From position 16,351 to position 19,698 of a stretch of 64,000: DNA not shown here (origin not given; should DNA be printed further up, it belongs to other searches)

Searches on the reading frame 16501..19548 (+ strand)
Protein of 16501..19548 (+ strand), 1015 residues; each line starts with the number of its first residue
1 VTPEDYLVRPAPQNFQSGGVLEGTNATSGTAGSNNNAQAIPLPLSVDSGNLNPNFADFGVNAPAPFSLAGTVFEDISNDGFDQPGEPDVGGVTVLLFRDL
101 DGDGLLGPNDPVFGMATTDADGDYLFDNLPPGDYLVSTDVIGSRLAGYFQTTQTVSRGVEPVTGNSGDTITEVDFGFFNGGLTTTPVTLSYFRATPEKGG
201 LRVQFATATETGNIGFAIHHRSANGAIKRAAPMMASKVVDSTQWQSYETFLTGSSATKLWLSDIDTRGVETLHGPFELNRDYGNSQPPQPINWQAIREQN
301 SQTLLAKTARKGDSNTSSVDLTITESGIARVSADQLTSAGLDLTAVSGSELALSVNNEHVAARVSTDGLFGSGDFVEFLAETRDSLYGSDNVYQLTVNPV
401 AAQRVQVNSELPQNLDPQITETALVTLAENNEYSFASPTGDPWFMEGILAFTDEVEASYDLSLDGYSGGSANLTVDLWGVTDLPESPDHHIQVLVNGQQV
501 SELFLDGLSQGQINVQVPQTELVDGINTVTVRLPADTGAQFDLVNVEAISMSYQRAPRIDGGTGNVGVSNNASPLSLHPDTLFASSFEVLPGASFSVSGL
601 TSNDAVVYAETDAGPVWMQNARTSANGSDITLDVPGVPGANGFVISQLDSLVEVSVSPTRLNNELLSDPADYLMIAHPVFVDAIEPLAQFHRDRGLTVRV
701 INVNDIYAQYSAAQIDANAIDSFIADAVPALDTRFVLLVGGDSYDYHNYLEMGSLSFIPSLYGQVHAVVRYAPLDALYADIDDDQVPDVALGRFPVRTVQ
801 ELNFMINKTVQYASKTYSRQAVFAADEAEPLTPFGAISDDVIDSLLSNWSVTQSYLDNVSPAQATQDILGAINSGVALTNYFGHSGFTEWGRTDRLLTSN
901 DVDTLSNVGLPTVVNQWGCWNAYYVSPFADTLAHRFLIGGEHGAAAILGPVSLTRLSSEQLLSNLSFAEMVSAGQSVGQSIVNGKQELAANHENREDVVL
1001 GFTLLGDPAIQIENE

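Call 45: search_protein_families(library=pfam, proteins=[window:16501-19548:+], max_evalue=0.0001)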
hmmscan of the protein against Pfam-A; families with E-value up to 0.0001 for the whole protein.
window:16501-19548:+ (1015 aa): 2 families
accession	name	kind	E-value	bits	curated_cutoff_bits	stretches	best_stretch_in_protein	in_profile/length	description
PF01364.23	Peptidase_C25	-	3.7e-65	221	23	1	672-1011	1-373/374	Peptidase family C25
PF17210.9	SdrD_B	-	7e-10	39.5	29.7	1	69-154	4-76/112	SdrD B-like domain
